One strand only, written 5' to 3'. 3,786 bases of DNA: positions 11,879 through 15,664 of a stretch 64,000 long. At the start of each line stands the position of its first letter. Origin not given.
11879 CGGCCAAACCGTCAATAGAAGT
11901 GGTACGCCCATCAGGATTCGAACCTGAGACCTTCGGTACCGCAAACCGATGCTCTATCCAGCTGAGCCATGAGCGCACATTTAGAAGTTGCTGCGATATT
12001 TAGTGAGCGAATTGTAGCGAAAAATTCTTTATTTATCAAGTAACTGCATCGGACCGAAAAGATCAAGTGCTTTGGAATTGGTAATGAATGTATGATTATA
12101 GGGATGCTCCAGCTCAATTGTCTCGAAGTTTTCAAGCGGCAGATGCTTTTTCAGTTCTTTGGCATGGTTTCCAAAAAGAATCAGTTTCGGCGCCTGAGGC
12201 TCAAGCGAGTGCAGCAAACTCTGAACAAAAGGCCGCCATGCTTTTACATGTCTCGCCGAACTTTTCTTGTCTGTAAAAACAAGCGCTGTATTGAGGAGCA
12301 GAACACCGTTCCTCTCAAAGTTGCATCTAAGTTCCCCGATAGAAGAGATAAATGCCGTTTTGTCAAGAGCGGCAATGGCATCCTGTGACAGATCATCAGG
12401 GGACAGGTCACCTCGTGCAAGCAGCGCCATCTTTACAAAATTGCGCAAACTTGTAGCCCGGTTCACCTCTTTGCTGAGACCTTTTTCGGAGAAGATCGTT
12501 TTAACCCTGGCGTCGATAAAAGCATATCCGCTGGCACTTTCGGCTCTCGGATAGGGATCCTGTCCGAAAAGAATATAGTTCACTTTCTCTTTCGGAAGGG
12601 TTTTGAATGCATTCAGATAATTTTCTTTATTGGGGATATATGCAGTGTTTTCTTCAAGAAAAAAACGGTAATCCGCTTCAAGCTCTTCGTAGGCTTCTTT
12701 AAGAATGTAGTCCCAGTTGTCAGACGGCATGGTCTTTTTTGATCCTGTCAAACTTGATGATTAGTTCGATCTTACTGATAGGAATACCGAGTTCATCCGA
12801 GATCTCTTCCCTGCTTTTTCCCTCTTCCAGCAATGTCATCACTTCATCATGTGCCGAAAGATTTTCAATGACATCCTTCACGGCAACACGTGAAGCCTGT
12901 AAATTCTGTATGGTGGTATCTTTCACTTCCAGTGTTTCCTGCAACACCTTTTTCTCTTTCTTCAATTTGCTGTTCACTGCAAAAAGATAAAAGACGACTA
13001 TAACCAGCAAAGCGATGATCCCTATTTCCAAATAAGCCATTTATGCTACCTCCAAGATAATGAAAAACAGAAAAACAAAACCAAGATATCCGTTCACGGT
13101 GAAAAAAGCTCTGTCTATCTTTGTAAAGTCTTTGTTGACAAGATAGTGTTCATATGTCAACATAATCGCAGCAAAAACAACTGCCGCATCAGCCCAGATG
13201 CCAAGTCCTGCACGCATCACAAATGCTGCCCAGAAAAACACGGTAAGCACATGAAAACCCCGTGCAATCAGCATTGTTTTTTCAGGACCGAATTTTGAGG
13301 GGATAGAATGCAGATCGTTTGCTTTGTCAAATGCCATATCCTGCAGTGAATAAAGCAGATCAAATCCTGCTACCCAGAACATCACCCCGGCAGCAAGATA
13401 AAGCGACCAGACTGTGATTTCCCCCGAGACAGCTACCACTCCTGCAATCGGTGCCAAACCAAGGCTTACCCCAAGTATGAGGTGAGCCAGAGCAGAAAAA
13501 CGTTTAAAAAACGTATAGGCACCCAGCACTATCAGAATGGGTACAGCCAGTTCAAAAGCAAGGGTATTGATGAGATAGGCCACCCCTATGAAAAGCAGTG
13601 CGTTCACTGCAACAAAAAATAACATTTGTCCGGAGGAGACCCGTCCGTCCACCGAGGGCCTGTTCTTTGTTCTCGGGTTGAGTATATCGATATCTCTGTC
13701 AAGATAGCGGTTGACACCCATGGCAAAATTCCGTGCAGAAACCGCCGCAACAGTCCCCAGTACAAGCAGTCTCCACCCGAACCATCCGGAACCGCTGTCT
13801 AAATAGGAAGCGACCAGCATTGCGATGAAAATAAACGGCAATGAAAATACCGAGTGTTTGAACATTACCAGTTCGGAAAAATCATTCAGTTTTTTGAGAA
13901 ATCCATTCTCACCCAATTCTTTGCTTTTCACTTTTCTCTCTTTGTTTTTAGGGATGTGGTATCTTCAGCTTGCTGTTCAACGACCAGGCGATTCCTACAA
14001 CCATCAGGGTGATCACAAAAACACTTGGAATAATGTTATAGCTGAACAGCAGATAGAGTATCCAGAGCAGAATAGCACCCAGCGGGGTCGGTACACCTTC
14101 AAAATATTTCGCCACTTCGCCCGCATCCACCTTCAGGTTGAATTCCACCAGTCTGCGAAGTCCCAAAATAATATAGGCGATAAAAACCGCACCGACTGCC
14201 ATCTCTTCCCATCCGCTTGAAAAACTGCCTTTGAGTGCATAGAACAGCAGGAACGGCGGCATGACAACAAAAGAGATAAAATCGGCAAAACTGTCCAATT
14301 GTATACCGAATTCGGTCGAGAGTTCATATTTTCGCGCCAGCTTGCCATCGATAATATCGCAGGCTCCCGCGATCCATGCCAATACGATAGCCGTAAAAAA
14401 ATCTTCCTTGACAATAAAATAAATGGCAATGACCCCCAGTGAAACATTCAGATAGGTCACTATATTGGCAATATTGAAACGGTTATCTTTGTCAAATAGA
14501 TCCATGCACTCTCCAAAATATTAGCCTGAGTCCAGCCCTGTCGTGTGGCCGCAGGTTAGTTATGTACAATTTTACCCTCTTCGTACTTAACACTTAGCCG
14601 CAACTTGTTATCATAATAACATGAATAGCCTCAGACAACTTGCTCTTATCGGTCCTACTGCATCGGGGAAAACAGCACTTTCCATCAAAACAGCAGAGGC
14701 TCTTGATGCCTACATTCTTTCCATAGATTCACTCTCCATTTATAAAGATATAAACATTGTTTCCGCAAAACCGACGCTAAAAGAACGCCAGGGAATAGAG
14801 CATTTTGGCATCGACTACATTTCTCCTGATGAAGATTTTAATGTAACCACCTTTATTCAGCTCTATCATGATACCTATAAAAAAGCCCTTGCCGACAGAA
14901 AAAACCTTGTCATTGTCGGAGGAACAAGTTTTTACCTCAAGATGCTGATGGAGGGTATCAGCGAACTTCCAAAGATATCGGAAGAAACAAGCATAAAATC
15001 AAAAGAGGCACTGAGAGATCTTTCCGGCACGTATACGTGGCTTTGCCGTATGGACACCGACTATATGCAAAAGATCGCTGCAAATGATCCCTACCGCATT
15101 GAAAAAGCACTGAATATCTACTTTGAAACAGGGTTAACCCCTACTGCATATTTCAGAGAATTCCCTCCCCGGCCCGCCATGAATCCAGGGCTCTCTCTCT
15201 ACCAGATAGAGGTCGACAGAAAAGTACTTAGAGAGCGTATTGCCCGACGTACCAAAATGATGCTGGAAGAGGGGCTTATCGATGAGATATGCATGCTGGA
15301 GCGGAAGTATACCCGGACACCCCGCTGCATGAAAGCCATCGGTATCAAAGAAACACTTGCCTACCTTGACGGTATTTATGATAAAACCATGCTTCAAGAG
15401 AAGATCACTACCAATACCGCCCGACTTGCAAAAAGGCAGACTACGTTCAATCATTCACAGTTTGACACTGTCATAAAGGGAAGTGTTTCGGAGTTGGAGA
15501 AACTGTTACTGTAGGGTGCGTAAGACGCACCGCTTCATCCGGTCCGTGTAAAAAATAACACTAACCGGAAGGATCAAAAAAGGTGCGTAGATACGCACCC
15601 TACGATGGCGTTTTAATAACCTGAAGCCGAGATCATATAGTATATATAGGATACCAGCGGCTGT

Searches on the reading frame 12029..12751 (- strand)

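Call 51: search_protein_families(library=pfam, proteins=[window:12029-12751:-], max_evalue=0.000001)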
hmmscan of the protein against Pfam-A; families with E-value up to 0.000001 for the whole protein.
window:12029-12751:- (240 aa): 1 family
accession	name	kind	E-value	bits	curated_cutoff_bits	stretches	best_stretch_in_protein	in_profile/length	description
PF03167.25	UDG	-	1.6e-07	31.9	24.3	1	51-217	3-118/141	Uracil DNA glycosylase superfamily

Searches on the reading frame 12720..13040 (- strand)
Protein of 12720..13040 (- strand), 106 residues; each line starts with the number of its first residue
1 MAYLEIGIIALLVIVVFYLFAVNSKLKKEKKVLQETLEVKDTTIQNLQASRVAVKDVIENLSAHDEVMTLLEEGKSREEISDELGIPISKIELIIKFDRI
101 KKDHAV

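Call 71: search_protein_families(library=pfam, proteins=[window:12720-13040:-], max_evalue=0.001)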
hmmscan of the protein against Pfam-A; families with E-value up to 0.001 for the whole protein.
window:12720-13040:- (106 aa): 1 family
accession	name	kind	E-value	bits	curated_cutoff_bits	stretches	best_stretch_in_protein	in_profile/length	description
PF19610.4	DUF6115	-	0.00024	21.9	27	1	27-96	65-132/134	Family of unknown function (DUF6115)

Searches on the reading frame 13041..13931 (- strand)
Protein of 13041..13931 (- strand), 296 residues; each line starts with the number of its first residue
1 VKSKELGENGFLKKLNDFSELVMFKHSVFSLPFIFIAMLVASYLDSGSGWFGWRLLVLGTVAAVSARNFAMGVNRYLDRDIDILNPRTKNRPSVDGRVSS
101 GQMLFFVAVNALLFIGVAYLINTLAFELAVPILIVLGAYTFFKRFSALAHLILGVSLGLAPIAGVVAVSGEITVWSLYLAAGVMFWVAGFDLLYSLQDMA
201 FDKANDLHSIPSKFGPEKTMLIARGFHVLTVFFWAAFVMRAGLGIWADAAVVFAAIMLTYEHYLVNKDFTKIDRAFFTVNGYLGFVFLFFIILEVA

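Call 52: search_protein_families(library=pfam, proteins=[window:13041-13931:-], max_evalue=0.000001)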
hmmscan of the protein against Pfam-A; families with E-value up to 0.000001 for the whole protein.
window:13041-13931:- (296 aa): 1 family
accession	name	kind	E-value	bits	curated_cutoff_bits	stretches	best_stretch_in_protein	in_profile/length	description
PF01040.23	UbiA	-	1.8e-50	172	34.2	1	37-277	4-244/250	UbiA prenyltransferase family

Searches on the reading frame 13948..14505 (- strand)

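Call 52: search_protein_families(library=pfam, proteins=[window:13948-14505:-], max_evalue=0.000001)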
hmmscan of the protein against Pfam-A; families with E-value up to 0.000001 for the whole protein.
window:13948-14505:- (185 aa): 1 family
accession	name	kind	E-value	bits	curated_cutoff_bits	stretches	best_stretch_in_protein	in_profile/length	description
PF01066.26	CDP-OH_P_transf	-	1.5e-21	77.8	22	1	10-167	1-146/152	CDP-alcohol phosphatidyltransferase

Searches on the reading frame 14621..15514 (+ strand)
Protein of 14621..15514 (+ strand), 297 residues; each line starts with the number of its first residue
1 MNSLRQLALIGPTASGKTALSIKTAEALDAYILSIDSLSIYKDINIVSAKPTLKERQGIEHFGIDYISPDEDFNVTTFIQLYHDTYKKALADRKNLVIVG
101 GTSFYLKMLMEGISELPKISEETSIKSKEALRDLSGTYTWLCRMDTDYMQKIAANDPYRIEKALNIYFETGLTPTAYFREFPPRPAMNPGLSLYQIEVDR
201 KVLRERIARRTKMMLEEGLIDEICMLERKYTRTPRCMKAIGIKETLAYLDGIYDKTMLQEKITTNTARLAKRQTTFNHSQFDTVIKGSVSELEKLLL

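Call 52: search_protein_families(library=pfam, proteins=[window:14621-15514:+], max_evalue=0.000001)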
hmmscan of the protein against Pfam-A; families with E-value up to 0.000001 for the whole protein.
window:14621-15514:+ (297 aa): 1 family
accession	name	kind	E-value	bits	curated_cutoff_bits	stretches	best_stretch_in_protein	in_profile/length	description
PF01715.23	IPPT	-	2.8e-58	197.9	23.6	1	40-278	2-241/243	IPP transferase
